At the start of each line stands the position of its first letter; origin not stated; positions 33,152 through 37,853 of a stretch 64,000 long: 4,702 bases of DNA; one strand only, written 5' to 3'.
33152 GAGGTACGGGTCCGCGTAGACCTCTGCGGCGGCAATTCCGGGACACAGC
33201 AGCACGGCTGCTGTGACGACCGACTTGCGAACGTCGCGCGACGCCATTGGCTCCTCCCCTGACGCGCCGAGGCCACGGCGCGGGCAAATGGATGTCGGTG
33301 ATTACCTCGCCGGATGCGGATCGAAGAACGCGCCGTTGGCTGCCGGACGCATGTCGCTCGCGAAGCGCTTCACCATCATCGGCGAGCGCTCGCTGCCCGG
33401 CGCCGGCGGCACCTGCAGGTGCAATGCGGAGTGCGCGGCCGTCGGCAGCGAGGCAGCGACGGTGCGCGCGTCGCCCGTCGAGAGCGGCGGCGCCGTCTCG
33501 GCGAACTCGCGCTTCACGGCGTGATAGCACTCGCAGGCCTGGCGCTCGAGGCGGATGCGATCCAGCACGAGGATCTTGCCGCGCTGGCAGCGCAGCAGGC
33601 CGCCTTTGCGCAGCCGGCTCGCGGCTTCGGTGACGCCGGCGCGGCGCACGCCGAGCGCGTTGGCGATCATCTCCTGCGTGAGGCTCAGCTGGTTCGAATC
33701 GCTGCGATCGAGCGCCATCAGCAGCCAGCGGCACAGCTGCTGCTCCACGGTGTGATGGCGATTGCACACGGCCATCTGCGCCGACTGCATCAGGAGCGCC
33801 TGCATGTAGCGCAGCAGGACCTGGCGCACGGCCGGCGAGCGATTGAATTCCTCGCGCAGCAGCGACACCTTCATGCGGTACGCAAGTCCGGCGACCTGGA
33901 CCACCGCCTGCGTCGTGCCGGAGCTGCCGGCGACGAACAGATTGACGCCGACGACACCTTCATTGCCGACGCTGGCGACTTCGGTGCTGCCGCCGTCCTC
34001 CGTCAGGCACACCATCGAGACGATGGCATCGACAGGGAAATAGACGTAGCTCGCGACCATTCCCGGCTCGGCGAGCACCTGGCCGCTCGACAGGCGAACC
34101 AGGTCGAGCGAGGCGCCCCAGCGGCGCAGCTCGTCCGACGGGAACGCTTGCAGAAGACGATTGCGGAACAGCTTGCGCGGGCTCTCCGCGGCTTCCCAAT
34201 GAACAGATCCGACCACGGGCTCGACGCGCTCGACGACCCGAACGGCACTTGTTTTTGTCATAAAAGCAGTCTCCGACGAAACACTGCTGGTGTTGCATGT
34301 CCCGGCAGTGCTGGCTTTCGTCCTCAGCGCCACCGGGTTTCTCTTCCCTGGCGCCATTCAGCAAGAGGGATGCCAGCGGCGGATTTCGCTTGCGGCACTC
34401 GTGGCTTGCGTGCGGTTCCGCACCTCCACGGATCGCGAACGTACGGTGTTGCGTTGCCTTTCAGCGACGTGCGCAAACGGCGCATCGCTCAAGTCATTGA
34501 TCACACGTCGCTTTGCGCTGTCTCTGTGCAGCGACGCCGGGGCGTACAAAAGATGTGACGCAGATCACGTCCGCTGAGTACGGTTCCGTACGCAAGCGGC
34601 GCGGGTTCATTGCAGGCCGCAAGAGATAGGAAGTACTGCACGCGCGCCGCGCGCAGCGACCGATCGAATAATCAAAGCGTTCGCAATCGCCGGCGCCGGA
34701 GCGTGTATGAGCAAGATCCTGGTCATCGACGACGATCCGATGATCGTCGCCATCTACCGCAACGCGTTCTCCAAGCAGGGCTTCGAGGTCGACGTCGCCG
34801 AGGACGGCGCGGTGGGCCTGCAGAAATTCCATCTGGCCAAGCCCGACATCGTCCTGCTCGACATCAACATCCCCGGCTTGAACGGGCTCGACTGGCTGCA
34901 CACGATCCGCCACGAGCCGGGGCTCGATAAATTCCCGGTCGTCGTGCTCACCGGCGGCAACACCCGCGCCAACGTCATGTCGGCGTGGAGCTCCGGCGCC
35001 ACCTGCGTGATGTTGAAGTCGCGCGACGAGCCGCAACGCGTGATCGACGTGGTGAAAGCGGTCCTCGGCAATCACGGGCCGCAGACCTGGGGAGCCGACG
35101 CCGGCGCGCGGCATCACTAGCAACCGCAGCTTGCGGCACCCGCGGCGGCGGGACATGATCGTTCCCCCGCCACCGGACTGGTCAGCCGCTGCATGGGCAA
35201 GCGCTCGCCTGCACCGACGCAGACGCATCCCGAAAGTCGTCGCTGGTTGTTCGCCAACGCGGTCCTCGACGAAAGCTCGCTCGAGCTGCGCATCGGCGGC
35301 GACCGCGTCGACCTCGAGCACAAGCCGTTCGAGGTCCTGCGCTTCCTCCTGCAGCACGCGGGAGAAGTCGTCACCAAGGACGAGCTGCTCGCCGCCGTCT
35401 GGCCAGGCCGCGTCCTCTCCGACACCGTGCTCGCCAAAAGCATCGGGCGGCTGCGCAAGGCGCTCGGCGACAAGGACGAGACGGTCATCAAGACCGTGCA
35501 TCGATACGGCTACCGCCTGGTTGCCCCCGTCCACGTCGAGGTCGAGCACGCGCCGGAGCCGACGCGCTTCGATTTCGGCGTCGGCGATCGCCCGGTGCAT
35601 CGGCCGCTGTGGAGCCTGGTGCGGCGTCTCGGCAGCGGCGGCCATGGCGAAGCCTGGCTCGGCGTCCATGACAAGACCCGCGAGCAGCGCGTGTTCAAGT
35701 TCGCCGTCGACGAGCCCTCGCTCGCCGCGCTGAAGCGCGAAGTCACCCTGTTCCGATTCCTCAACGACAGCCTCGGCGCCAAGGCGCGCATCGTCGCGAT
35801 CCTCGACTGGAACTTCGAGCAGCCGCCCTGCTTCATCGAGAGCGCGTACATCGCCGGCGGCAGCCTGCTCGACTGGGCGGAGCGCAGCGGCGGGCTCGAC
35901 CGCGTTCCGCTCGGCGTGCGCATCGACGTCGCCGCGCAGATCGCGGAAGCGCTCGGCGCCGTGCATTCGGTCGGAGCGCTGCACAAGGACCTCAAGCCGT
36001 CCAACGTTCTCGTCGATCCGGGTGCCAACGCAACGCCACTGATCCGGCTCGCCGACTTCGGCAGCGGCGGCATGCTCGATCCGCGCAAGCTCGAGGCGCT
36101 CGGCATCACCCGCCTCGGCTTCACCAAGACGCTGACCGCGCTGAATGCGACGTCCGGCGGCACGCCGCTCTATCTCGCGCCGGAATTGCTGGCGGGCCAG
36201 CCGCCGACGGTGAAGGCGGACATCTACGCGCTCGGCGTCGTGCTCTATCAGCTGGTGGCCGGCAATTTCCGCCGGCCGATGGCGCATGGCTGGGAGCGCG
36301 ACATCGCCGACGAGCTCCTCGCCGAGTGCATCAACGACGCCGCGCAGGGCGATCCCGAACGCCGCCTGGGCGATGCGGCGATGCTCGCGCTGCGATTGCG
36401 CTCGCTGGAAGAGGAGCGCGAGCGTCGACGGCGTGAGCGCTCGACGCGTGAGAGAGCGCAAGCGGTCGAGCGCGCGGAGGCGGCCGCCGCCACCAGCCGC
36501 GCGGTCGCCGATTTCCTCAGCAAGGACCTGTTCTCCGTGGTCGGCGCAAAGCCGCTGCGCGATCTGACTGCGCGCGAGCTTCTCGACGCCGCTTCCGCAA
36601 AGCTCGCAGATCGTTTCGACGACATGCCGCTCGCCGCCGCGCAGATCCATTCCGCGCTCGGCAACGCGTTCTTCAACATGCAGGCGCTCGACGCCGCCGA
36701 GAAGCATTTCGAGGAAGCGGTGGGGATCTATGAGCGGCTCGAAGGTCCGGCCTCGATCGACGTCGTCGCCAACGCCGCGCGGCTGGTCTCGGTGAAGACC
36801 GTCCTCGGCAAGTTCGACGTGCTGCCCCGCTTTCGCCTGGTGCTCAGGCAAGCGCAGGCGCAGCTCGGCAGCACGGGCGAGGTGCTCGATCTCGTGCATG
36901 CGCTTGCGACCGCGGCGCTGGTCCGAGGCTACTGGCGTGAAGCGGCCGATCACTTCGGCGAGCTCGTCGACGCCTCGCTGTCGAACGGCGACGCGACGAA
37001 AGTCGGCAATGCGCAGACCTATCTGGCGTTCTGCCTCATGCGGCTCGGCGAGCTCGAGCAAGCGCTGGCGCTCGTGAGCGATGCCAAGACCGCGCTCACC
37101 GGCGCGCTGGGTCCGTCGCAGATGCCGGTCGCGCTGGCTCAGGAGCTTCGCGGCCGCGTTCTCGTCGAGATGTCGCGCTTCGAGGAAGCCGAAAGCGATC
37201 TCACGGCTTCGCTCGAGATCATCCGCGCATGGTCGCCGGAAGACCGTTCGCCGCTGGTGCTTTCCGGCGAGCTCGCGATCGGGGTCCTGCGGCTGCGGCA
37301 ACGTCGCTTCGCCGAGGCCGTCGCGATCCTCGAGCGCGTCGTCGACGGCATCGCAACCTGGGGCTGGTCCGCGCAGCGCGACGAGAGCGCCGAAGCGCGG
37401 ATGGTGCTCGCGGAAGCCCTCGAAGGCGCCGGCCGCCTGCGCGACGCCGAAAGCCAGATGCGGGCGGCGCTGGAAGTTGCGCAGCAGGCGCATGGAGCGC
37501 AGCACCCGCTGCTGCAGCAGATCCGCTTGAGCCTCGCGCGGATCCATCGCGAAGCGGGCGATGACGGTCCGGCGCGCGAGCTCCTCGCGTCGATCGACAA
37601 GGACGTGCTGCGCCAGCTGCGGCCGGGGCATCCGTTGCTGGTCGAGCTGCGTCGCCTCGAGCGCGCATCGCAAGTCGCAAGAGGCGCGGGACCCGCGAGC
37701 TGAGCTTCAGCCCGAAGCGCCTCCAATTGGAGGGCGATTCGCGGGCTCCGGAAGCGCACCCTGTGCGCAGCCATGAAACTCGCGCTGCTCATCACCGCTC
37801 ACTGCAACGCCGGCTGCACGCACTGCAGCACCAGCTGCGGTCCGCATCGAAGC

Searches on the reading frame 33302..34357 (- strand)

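Call 3: search_protein_families(library=pfam, proteins=[window:33302-34357:-], max_evalue=1)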
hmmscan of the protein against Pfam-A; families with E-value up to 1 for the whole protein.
window:33302-34357:- (351 aa): 5 families
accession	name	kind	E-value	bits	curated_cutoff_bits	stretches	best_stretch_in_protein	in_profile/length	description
PF13545.12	HTH_Crp_2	-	6.7e-12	45.6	27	1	206-272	1-69/70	Crp-like helix-turn-helix domain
PF00027.35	cNMP_binding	-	2.8e-06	27.6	27.5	1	87-172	2-87/89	Cyclic nucleotide-binding domain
PF12802.13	MarR_2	-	0.00025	21.6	27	1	212-256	10-51/61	MarR family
PF01325.25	Fe_dep_repress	-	0.00077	20.1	26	1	227-258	24-55/60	Iron dependent repressor, N-terminal DNA binding domain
PF00392.27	GntR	-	0.0065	16.5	27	1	226-261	24-60/64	Bacterial regulatory proteins, gntR family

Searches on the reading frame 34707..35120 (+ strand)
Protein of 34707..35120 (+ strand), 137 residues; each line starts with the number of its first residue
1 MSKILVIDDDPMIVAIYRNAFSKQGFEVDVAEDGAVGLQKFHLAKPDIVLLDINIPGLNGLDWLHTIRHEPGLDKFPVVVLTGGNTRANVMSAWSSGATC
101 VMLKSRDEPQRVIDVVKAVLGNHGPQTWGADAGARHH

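Call 3: search_protein_families(library=pfam, proteins=[window:34707-35120:+], max_evalue=1)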
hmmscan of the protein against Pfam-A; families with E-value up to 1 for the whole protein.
window:34707-35120:+ (137 aa): 1 family
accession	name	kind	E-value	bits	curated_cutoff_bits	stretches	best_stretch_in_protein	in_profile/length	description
PF00072.30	Response_reg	-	4.2e-22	78.8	30.2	1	4-108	1-103/111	Response regulator receiver domain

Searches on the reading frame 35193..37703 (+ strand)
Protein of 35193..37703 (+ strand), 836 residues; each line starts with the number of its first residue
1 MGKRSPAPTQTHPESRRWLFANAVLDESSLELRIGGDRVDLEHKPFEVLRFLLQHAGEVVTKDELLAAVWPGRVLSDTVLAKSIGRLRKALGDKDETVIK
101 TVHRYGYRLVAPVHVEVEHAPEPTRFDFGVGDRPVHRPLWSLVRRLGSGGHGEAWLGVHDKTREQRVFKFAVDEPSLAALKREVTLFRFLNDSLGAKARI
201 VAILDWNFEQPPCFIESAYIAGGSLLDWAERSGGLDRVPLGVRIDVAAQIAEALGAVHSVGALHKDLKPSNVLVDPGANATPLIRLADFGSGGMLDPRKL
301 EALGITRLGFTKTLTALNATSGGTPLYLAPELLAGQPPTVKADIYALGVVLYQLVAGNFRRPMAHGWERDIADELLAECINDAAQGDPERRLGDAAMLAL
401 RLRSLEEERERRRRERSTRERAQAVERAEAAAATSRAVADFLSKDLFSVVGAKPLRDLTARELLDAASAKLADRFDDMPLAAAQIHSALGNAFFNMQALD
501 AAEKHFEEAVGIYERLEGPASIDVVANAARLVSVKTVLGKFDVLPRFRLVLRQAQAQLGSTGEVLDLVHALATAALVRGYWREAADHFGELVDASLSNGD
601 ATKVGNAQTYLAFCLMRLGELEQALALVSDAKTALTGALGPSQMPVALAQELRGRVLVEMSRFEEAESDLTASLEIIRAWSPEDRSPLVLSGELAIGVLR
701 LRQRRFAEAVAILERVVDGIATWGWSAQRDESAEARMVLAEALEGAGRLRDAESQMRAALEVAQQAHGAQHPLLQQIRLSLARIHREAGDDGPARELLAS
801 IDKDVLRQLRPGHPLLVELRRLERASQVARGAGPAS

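Call 3: search_protein_families(library=pfam, proteins=[window:35193-37703:+], max_evalue=1)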
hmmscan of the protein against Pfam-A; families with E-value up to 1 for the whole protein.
window:35193-37703:+ (836 aa): 20 families
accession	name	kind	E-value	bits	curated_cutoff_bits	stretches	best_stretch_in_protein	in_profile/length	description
PF00069.31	Pkinase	-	8.1e-27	94.7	31.7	1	142-359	3-195/263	Protein kinase domain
PF13424.12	TPR_12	-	1.8e-22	79.7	30.1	4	606-678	4-76/77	Tetratricopeptide repeat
PF00486.34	Trans_reg_C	-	3.9e-17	62.5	26.2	1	37-109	2-77/77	Transcriptional regulatory protein, C terminal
PF17874.7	TPR_MalT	-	2.6e-14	53.7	45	2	570-725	45-196/336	MalT-like TPR region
PF07714.23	PK_Tyr_Ser-Thr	-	3.6e-12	46.6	23.1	1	142-356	3-199/258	Protein tyrosine and serine/threonine kinase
PF07719.23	TPR_2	-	9.7e-10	38.3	27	1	483-510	1-28/34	Tetratricopeptide repeat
PF13374.12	TPR_10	-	3.9e-09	36.7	27.5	2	733-772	2-41/42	Tetratricopeptide repeat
PF00515.34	TPR_1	-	1.4e-07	31.5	27.8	1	483-512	1-30/34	Tetratricopeptide repeat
PF14559.12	TPR_19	-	1.8e-07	31.8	25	3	701-776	2-67/68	Tetratricopeptide repeat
PF13181.12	TPR_8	-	1.2e-06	28.6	25.7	1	483-513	1-31/34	Tetratricopeptide repeat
PF24885.1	TPR_NPHP3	-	0.0018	18.1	100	1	734-786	142-194/239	Nephrocystin-3 TPR domain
PF13432.12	TPR_16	-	0.0031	18.4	32.7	3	694-761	1-59/65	Tetratricopeptide repeat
PF13174.12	TPR_6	-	0.013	16.5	26.3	0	695-717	5-27/33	Tetratricopeptide repeat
PF22022.2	Phage_int_M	-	0.018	15.7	27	1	426-467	12-53/96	Phage integrase central domain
PF13428.12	TPR_14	-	0.062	14.5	23.5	0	734-768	2-36/44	Tetratricopeptide repeat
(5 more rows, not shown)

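Call 4: search_protein_families(library=ncbifam, proteins=[window:35193-37703:+], max_evalue=1)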
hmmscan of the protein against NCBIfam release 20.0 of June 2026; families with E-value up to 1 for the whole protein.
window:35193-37703:+ (836 aa): 58 families (the best 25 are shown)
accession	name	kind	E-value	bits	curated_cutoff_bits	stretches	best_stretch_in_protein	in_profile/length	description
NF033483.0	PknB_PASTA_kin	equivalog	2.9e-20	72.8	450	1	198-358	67-205/563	Stk1 family PASTA domain-containing Ser/Thr kinase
NF047741.1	antiphage_MADS6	equivalog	2.4e-19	69.3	460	2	242-424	300-480/612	methylation-associated defense system protein kinase MAD6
NF033442.0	BREX_PglW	equivalog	5.5e-18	64.1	990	2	240-358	311-425/1391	BREX system serine/threonine kinase PglW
NF038150.1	lanthi_synth_IV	equivalog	7.7e-16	57.6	650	1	180-449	239-483/851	class IV lanthionine synthetase LanL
NF040586.1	FxSxx_TPR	equivalog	3.9e-15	55.4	300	1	552-814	456-721/830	FxSxx-COOH system tetratricopeptide repeat protein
NF009651.0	PRK13184.1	equivalog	5.1e-15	54.5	839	1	245-359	117-229/932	serine/threonine-protein kinase PknD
TIGR03903.1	TOMM_kin_cyc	equivalog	7.6e-15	53.8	705.75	1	198-357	38-185/1267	TOMM system kinase/cyclase fusion protein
NF052427.1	StpK7MSMEG_1200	equivalog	8.9e-15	54.2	900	1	142-433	11-273/601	serine/threonine protein kinase StpK7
NF007540.1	PRK10153.1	equivalog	2.8e-14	52.9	400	1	38-118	26-109/516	lysine decarboxylation/transport transcriptional activator CadC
NF009037.0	PRK12370.1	equivalog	2.3e-13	49.4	589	1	14-125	10-121/553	HilA/EilA family virulence transcriptional regulator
NF053854.1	RespRegPhoBBctds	equivalog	3.8e-11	42.8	270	1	10-109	125-224/225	two-component system response regulator PhoB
NF005568.0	PRK07239.1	equivalog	1.6e-10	40.5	273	1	29-112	294-374/381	uroporphyrinogen-III synthase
TIGR02154.1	PhoB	equivalog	5.1e-10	39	296.2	1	23-109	137-225/226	phosphate regulon transcriptional regulator PhoB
NF041733.1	resp_reg_CseB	equivalog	1e-08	34.8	350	1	10-110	129-227/228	two-component system response regulator CseB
NF053615.1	SerThrKinAfsKStmc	equivalog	3.2e-08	32.7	1300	1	213-352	87-204/809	protein serine/threonine kinase AfsK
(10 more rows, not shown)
